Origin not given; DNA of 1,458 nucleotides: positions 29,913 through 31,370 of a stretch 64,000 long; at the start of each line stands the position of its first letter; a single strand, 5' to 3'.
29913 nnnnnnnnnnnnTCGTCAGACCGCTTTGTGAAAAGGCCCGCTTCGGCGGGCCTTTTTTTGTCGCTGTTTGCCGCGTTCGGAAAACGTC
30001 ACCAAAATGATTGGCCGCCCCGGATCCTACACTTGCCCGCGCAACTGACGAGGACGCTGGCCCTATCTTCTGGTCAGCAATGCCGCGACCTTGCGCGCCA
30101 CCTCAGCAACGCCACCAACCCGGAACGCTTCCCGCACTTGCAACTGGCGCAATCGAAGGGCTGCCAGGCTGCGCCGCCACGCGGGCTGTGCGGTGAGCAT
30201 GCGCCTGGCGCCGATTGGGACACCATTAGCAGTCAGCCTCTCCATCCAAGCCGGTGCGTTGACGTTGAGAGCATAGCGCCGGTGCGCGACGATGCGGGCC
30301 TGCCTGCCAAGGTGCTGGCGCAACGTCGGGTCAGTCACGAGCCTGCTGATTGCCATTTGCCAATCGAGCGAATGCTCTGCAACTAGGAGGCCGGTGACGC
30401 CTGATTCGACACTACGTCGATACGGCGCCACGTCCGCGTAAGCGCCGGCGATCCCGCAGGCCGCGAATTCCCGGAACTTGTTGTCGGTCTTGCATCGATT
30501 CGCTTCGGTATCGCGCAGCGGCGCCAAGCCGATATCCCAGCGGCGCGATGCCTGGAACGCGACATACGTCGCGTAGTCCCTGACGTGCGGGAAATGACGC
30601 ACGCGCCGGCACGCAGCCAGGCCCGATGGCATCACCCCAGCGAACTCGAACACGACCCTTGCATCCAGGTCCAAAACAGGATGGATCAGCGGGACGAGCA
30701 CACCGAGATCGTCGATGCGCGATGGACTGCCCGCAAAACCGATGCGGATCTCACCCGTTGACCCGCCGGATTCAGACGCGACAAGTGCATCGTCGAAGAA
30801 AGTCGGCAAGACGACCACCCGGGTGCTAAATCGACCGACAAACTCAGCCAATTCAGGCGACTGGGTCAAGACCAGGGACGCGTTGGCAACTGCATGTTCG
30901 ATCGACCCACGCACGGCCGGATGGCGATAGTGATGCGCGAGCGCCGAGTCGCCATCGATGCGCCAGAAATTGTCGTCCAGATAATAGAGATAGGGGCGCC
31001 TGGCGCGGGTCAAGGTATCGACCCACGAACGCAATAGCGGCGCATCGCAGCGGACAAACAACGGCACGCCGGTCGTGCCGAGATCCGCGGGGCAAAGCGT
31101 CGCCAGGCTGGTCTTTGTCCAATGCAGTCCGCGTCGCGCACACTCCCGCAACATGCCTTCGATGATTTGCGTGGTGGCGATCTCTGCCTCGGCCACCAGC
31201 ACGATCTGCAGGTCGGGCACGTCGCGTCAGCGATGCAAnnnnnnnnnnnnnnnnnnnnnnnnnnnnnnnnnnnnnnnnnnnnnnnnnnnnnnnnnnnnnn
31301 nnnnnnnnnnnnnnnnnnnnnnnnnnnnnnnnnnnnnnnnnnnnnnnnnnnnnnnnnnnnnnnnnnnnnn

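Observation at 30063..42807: prsT heads a 9-to-10-gene operon encoding a complete ABC-transporter-dependent glycan pathway inside a PEP-CTERM locus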

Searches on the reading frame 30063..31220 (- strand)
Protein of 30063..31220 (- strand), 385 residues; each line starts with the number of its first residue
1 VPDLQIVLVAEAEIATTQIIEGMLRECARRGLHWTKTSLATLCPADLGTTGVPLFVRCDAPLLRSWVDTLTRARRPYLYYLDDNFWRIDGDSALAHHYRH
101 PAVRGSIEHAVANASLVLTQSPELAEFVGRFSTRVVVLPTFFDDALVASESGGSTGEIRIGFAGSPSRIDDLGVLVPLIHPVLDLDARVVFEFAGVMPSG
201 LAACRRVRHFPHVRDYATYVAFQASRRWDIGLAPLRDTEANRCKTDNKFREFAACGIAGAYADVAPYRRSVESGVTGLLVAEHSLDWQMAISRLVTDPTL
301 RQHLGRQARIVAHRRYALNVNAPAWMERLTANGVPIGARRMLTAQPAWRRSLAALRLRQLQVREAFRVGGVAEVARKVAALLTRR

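Call 3: search_protein_families(library=pfam, proteins=[window:30063-31220:-], max_evalue=0.01)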
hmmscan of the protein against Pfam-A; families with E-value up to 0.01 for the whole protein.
window:30063-31220:- (385 aa): 2 families
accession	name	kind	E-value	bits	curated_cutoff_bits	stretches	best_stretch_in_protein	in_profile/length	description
PF13692.12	Glyco_trans_1_4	-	0.0027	18.4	27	1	159-297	3-142/142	Glycosyl transferases group 1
PF13524.12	Glyco_trans_1_2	-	0.0036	17.7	25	1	206-318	28-135/144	Glycosyl transferase-like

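Call 4: search_protein_families(library=ncbifam, proteins=[window:30063-31220:-], max_evalue=0.01)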
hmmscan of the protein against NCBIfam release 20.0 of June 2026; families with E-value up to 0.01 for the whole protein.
window:30063-31220:- (385 aa): 2 families
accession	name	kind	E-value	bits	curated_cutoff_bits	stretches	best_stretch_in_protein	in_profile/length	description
TIGR03449.1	mycothiol_MshA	equivalog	0.00016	20.7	462.5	1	253-312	324-384/406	D-inositol-3-phosphate glycosyltransferase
NF038229.1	Glyco4_Geo_Pelo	equivalog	0.00059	19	400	1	262-322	267-326/338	GPMC system family 4 glycosyltransferase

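Call 58: search_protein_representatives(protein=window:30063-31220:-)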
Query: 385 residues. Proteins with E-value up to 0.001 (for the whole library): 10221; up to 1e-10: 3435; up to 1e-30: 241. The best 150 are listed.
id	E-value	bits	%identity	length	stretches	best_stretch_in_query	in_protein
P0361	2.5e-99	349.3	45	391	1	1-380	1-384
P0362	1.8e-92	326.7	47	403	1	3-379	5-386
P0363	2.3e-88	313.3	44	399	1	4-378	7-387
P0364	4.0e-87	309.2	44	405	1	4-380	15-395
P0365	3.4e-84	299.5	43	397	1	4-354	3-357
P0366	6.1e-79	282.3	42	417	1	6-347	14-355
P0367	6.9e-79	282.1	39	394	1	4-384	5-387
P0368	4.4e-78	279.4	43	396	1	4-325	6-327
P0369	5.1e-78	279.2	34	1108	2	6-333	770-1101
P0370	7.0e-78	278.8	42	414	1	4-379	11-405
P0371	1.6e-76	274.3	41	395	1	4-384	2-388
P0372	8.2e-75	268.7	53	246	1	3-232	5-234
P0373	3.0e-74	266.8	34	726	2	55-363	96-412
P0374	6.3e-73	262.4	29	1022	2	19-331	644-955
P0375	2.7e-72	260.4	45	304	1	94-384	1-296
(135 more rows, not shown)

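Call 60: search_solved_structures(query=A4, max_evalue=1)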
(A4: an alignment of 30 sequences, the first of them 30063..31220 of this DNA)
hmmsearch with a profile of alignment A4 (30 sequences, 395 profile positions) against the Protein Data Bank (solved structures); distinct sequences matched with E-value up to 1: 23.
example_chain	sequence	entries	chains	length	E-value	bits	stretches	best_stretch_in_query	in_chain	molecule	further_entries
6kih_A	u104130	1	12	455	1.1e-06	31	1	256-328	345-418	Tll1590 protein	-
4x7m_A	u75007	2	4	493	3.2e-06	29.5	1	271-332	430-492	TarM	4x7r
4x6l_A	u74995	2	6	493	3.3e-06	29.5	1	271-332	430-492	TarM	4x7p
4wac_A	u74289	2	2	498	3.4e-06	29.5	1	271-332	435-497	Glycosyl transferase, group 1 family protein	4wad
8dvw_A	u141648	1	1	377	4.6e-05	25.7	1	260-341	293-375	N, N'-diacetylbacillosaminyl-diphospho-undecaprenol alpha-1,3-N-acetylgalactosaminyltransf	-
8dqd_A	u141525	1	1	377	4.6e-05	25.7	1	260-341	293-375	N, N'-diacetylbacillosaminyl-diphospho-undecaprenol alpha-1,3-N-acetylgalactosaminyltransf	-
8dvz_A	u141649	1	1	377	4.6e-05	25.7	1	260-341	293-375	N, N'-diacetylbacillosaminyl-diphospho-undecaprenol alpha-1,3-N-acetylgalactosaminyltransf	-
3c4q_A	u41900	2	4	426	8.4e-05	24.9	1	272-315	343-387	Predicted glycosyltransferases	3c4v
3c48_A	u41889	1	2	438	9.3e-05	24.7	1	272-315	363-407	Predicted glycosyltransferases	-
6eji_A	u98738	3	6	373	0.00027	23.2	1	270-343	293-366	WlaC protein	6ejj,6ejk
5i45_A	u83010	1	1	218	0.00042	22.6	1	256-324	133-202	Glycosyl transferases group 1 family protein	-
4xso_B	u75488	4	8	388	0.00053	22.2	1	271-333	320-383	Alr3699 protein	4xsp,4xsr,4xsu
2jjm_A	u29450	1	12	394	0.00092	21.4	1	256-327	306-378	GLYCOSYL TRANSFERASE, GROUP 1 FAMILY PROTEIN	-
3mbo_A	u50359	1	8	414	0.001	21.3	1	256-327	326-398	Glycosyltransferase, group 1 family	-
7qnt_AAA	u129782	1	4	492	0.0015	20.7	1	271-331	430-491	TarM(Se)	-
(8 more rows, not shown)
